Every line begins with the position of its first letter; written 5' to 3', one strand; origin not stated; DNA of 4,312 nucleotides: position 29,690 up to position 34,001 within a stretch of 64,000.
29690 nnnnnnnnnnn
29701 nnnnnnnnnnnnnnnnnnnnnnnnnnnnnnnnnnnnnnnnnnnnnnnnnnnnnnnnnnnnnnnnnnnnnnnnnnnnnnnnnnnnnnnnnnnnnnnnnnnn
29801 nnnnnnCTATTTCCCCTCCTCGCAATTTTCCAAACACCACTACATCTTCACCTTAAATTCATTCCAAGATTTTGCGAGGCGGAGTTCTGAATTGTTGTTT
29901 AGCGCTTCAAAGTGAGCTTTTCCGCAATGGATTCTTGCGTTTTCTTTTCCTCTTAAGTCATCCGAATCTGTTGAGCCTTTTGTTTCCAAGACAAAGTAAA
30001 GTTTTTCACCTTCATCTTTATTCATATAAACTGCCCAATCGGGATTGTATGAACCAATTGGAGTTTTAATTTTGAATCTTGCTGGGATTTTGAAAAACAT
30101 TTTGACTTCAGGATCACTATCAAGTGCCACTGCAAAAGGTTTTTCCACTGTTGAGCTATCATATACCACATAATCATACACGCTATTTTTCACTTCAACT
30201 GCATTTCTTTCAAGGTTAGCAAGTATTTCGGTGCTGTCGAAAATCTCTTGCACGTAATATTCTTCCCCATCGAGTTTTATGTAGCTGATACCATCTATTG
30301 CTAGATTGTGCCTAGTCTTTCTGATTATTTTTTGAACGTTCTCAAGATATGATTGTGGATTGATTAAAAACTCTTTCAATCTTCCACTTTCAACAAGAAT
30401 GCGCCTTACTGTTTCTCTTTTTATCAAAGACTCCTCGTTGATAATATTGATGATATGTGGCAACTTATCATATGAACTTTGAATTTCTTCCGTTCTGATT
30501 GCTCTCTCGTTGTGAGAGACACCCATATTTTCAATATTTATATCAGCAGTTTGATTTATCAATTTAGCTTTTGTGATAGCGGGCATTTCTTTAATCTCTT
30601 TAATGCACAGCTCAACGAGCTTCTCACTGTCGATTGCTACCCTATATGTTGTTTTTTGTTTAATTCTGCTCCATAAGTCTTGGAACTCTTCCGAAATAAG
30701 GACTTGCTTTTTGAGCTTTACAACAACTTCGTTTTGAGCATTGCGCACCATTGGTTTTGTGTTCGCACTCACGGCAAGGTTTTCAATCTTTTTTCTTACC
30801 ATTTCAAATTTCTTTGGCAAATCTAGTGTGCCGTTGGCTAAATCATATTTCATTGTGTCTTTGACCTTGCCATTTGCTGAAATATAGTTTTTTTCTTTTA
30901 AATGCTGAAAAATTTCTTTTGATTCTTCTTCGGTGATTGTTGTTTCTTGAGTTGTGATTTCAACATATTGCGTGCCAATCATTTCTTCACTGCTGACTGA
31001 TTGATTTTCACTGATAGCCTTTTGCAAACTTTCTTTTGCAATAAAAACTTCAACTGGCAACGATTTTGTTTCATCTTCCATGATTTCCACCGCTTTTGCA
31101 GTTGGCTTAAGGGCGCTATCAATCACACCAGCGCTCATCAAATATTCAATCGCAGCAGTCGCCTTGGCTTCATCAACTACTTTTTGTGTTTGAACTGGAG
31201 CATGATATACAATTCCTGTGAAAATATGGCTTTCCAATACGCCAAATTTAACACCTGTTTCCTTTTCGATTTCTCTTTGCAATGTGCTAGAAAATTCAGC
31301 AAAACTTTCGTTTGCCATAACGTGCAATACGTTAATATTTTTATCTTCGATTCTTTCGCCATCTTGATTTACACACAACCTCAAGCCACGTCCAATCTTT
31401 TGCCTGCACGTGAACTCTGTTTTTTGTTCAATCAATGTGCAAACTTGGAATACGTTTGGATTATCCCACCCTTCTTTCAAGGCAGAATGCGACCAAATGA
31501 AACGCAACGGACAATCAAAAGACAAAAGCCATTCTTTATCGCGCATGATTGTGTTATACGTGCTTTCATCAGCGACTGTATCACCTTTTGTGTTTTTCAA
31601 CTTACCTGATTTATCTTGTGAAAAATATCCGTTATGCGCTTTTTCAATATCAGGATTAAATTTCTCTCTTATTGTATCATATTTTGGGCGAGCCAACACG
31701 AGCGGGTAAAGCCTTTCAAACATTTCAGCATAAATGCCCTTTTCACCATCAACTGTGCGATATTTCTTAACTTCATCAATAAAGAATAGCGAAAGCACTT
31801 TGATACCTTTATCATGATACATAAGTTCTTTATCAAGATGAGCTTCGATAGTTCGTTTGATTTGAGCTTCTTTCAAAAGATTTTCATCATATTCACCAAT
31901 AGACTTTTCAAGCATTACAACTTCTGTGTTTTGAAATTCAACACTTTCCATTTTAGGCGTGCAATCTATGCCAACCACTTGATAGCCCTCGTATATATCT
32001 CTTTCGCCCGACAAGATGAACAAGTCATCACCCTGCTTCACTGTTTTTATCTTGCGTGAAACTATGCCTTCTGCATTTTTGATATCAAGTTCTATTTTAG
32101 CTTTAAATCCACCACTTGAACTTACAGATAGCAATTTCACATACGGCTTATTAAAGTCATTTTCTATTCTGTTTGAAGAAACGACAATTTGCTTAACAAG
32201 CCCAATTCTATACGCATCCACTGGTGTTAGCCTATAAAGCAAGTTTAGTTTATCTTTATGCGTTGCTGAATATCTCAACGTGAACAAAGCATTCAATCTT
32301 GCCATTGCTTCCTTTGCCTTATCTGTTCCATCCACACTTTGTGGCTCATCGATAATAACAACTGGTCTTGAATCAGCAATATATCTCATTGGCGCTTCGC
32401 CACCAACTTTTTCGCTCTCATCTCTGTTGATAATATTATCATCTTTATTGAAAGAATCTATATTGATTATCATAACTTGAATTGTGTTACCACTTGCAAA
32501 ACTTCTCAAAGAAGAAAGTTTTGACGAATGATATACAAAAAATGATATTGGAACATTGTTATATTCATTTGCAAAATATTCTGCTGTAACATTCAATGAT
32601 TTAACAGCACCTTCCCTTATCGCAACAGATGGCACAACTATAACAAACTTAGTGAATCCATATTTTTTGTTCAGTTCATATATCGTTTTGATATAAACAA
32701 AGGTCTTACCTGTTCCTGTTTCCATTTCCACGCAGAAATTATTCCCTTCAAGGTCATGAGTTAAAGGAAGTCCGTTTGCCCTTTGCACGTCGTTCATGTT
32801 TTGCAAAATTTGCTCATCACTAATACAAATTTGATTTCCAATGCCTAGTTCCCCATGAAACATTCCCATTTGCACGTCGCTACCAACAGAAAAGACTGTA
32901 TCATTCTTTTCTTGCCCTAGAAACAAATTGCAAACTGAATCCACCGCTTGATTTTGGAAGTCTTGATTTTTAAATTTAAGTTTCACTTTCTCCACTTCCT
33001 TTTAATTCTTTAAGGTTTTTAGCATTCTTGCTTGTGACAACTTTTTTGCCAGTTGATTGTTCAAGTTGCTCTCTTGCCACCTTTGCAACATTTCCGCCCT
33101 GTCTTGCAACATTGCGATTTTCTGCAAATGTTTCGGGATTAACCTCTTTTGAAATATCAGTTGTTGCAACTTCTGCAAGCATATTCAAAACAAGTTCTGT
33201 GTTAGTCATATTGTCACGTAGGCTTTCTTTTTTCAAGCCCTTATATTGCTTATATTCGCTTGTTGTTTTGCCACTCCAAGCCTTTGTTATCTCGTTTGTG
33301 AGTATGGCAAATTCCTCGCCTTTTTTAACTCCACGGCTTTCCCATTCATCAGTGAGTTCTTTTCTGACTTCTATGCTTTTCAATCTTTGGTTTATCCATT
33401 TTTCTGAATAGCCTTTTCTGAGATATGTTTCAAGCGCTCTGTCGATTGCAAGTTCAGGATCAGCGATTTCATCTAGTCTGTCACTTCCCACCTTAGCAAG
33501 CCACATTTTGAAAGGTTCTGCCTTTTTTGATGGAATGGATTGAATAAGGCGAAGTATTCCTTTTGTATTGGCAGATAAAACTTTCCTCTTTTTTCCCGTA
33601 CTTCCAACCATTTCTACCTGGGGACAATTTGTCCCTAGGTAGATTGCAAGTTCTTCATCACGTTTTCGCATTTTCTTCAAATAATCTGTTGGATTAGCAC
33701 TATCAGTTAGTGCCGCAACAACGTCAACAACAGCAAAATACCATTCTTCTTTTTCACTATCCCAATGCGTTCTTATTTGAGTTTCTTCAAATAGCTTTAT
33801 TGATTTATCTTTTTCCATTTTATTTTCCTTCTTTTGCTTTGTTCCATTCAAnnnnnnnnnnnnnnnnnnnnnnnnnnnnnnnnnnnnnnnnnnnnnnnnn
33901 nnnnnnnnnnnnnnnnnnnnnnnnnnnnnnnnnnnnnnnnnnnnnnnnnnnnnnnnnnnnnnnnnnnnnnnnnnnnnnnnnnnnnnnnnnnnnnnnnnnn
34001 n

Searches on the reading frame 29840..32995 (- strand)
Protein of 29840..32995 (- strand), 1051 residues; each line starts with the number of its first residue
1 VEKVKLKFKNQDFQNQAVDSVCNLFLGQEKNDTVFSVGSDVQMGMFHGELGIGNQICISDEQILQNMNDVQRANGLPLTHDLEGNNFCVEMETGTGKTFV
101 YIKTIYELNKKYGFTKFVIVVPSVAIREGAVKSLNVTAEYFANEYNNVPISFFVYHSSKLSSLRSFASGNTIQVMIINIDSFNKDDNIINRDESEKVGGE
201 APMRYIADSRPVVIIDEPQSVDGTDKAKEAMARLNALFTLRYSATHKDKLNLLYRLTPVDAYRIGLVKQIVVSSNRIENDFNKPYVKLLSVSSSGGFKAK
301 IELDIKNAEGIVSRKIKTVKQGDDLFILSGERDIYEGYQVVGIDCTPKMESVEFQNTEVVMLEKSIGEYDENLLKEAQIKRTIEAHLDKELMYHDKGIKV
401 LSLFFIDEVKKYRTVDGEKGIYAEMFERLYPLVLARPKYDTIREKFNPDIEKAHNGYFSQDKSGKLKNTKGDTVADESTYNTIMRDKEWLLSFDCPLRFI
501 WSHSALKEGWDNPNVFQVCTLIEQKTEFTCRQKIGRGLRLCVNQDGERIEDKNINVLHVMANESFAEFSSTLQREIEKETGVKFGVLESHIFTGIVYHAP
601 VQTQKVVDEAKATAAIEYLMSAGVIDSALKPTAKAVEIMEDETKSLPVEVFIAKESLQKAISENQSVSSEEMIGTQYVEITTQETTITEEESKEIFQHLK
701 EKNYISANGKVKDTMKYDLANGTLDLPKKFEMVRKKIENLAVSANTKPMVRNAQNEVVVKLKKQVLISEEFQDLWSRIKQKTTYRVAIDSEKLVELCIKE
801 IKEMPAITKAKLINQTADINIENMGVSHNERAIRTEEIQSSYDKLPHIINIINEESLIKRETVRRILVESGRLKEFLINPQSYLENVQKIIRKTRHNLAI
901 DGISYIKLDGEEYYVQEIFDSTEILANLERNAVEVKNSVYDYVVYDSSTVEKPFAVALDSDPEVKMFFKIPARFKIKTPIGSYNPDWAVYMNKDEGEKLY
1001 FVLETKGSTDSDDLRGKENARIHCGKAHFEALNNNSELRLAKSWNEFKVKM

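Call 28: search_protein_families(library=pfam, proteins=[window:29840-32995:-], max_evalue=0.001)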
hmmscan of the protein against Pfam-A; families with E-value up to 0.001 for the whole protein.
window:29840-32995:- (1051 aa): 3 families
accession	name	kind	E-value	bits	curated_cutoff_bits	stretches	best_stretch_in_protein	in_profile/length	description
PF19778.5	RE_endonuc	-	2.1e-36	124.5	23.4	1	937-1033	2-98/108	Endonuclease domain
PF04851.21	ResIII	-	3.9e-16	59.8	22.5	1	83-247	22-163/164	Type III restriction enzyme, res subunit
PF00270.35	DEAD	-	8.1e-09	35.9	26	1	82-249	12-163/167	DEAD/DEAH box helicase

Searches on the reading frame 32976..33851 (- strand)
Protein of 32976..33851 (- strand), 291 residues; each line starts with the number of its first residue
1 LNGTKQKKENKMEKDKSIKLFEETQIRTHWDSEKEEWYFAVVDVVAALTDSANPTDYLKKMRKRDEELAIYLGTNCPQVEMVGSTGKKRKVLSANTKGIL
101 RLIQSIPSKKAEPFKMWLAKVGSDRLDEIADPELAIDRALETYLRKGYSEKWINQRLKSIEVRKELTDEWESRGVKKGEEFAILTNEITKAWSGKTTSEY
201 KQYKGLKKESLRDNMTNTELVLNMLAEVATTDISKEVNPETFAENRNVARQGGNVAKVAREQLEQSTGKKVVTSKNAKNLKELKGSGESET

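Call 28: search_protein_families(library=pfam, proteins=[window:32976-33851:-], max_evalue=0.001)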
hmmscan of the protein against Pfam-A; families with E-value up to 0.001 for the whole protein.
window:32976-33851:- (291 aa): 1 family
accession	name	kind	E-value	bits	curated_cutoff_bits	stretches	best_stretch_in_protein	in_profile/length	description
PF02498.22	Bro-N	-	2.8e-11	44.3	25.6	1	25-120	1-92/96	BRO family, N-terminal domain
